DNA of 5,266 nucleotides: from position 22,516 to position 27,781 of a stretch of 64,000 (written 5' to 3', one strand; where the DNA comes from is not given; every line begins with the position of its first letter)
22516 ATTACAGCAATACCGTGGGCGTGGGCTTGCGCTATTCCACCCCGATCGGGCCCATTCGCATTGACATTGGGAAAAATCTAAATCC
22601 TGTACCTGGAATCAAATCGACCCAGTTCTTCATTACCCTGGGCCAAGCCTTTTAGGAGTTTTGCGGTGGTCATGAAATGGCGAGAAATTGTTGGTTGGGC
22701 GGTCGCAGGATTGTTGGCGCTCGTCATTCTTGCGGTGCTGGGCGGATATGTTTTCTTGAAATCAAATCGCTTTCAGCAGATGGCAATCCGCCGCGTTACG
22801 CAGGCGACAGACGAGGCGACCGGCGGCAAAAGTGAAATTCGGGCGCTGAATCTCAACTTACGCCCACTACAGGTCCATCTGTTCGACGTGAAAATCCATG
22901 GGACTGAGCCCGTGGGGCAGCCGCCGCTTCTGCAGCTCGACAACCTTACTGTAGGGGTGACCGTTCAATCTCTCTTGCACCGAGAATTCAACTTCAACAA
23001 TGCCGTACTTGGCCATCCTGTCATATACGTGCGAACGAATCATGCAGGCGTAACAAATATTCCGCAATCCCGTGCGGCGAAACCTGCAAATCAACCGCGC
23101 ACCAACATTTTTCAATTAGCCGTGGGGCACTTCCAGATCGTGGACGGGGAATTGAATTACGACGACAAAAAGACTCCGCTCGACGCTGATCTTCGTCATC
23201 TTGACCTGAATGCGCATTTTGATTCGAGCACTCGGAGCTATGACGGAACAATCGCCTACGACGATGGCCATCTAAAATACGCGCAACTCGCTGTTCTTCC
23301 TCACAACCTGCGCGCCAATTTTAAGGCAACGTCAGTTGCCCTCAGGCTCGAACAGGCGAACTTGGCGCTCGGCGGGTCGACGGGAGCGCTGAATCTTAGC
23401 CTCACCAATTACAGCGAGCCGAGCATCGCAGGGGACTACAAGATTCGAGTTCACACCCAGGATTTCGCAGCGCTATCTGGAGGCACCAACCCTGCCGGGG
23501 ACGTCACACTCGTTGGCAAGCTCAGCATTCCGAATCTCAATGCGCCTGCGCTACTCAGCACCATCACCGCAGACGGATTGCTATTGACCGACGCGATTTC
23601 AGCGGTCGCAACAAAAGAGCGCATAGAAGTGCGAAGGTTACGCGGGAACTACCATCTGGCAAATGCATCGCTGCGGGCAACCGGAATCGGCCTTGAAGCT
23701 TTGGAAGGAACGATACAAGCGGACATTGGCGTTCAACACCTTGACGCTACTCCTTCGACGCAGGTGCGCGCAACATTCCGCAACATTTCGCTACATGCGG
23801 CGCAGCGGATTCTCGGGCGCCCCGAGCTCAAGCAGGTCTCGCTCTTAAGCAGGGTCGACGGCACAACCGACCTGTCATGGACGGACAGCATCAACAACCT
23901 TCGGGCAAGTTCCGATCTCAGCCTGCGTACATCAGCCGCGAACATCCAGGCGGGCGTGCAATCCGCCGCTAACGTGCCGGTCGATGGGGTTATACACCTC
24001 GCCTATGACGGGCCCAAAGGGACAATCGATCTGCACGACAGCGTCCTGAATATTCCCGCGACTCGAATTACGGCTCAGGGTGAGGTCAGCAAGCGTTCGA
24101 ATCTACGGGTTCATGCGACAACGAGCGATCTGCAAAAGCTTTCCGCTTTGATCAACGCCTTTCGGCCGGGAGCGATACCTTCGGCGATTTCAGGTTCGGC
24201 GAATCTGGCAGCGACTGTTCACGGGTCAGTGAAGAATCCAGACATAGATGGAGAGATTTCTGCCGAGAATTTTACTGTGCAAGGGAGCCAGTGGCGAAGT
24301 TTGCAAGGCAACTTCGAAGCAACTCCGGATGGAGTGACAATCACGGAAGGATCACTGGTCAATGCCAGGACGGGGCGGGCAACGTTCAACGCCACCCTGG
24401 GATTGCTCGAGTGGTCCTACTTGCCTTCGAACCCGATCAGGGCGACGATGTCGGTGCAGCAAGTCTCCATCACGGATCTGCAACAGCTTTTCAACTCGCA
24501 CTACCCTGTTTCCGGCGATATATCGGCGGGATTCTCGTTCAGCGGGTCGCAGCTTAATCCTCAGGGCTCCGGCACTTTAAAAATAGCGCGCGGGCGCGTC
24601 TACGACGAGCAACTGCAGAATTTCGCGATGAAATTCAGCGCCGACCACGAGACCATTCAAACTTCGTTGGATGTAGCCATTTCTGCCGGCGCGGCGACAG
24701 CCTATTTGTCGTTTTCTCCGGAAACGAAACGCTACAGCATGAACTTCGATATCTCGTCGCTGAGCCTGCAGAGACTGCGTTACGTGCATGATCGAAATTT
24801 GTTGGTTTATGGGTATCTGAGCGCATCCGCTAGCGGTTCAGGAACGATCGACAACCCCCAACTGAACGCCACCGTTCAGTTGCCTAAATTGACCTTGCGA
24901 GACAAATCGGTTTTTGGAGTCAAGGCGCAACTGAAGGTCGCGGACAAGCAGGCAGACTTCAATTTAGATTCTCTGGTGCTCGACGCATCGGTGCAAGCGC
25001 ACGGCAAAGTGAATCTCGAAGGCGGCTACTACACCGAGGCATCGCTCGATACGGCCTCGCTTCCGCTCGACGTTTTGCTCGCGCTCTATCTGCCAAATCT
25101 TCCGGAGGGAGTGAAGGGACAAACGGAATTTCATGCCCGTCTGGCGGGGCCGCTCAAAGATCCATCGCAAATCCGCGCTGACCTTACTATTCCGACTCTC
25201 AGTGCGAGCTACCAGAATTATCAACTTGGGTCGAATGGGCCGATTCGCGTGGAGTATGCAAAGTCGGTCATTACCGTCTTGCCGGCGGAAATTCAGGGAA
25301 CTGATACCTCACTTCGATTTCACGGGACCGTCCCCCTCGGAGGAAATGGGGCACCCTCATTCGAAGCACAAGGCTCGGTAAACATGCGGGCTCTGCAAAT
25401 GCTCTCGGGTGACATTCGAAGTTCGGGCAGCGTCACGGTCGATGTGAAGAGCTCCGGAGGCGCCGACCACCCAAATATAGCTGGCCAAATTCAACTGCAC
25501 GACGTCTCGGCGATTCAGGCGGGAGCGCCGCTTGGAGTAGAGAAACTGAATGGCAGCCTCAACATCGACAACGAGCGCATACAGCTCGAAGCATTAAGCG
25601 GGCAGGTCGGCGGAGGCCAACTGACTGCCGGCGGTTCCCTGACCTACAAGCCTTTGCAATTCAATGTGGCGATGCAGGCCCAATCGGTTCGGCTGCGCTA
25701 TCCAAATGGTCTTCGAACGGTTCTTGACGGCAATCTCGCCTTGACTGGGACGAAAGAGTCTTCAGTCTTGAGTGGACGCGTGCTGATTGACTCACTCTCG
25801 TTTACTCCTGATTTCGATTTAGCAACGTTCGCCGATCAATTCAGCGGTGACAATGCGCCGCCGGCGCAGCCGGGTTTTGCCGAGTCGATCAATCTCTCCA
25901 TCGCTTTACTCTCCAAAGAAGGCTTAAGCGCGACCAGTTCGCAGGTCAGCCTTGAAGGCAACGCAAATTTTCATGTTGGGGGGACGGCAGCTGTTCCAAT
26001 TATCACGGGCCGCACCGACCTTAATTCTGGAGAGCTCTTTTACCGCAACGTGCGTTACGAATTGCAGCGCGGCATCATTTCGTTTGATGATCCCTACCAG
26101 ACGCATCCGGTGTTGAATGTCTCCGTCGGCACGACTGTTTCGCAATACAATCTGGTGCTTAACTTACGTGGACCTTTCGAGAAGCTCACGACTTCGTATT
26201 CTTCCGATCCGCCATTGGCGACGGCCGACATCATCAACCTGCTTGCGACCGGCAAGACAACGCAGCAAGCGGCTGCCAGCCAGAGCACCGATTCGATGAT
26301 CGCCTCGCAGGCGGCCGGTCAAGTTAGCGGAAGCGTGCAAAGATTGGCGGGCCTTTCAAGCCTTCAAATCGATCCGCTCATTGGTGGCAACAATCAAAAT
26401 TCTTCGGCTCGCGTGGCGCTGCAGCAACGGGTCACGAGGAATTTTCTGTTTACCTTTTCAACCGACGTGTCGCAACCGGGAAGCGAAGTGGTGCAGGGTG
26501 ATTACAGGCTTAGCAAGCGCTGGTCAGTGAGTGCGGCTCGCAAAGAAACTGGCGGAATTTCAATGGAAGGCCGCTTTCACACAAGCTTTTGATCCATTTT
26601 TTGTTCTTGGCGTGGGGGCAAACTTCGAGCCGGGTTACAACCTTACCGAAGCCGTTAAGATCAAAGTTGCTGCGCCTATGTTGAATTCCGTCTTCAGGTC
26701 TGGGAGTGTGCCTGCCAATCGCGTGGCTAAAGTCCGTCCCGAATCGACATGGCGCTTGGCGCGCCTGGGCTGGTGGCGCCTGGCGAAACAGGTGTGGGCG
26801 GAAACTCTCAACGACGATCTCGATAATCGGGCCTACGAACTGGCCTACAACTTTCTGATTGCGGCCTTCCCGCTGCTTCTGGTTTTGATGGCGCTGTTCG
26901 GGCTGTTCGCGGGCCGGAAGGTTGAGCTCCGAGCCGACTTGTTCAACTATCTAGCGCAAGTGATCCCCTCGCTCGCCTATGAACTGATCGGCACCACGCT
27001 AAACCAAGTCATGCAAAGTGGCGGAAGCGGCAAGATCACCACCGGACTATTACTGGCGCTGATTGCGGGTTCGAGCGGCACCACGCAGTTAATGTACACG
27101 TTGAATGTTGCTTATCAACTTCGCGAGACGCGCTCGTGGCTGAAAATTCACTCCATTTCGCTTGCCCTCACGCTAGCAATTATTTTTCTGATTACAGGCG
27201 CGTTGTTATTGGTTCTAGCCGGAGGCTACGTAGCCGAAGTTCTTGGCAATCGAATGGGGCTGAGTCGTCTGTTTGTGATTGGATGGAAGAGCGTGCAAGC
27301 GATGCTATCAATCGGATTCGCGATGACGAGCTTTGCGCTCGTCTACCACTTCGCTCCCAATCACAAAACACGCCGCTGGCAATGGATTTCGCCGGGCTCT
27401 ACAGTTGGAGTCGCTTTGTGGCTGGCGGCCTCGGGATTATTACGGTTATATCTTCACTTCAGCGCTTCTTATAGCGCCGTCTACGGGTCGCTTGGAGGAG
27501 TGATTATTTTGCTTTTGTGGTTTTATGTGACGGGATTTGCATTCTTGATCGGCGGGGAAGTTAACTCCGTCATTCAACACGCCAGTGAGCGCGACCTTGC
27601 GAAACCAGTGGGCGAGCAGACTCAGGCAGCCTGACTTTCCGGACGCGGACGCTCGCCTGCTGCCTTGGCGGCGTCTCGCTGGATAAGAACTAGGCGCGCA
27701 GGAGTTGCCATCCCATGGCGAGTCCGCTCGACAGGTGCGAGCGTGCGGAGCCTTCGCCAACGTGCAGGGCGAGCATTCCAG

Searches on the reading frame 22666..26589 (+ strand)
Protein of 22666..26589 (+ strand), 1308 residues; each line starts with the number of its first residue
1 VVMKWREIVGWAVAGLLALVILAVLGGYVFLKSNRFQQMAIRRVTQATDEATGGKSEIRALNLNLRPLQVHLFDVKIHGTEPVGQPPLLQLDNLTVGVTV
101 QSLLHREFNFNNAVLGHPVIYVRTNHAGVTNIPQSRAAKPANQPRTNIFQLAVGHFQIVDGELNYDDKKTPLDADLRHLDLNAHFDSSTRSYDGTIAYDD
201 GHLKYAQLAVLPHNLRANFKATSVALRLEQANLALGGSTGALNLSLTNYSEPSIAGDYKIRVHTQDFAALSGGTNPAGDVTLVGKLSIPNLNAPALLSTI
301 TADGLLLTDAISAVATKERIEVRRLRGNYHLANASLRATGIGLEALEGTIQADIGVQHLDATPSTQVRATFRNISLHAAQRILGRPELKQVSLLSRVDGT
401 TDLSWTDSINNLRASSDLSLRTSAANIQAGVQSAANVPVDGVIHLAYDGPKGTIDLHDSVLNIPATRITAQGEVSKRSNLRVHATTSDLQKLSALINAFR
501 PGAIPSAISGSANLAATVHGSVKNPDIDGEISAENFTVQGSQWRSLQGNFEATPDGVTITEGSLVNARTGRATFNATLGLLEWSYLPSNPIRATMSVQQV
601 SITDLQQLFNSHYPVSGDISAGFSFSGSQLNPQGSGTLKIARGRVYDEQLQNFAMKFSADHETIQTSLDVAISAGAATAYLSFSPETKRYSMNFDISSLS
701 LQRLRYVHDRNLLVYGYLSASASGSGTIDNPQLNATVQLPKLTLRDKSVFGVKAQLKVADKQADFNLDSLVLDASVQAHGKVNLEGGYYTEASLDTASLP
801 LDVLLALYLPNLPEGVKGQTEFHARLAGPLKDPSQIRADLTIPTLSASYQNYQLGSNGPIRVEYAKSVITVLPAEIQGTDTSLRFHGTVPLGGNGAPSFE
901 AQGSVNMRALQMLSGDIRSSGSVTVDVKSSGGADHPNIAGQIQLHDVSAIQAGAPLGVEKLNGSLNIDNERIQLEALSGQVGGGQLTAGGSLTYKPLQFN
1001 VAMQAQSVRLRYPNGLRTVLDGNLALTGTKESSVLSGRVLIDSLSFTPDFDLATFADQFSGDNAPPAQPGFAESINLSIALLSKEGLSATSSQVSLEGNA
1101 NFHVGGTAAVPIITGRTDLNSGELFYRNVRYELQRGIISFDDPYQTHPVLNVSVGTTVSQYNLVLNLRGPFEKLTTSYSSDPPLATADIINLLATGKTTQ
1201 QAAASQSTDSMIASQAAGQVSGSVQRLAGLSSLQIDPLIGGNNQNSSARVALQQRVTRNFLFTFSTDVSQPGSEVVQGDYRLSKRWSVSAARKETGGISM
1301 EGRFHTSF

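Call 82: search_protein_families(library=pfam, proteins=[window:22666-26589:+], max_evalue=0.0001)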
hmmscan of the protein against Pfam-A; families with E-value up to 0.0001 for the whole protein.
window:22666-26589:+ (1308 aa): 3 families
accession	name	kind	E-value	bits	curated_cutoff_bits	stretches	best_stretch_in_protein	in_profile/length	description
PF04357.19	TamB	-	1.1e-30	107.6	22.4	1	977-1295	3-368/381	TamB, inner membrane protein subunit of TAM complex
PF05359.17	DUF748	-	1.9e-17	63.1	50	1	15-212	20-214/1037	Domain of Unknown Function (DUF748)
PF13116.12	YhdP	-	1.4e-14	53.5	46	0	16-209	16-197/1224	YhdP protein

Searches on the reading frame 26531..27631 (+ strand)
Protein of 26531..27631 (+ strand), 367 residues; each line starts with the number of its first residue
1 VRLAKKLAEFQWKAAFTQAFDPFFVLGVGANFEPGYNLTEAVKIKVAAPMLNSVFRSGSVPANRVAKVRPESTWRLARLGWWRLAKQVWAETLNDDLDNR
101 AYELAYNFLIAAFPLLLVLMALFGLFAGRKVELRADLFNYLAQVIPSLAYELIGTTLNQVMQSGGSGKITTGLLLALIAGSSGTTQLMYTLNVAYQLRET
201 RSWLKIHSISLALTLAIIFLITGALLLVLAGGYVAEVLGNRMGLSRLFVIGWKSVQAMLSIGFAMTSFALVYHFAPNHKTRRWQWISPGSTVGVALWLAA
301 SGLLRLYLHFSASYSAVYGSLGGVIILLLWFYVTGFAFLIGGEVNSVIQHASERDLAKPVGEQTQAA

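Call 82: search_protein_families(library=pfam, proteins=[window:26531-27631:+], max_evalue=0.0001)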
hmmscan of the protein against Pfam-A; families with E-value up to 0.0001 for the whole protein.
window:26531-27631:+ (367 aa): 1 family
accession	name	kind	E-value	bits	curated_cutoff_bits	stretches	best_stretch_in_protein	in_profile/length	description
PF03631.20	Virul_fac_BrkB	-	8.8e-53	180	33.7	1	94-351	2-258/259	Virulence factor BrkB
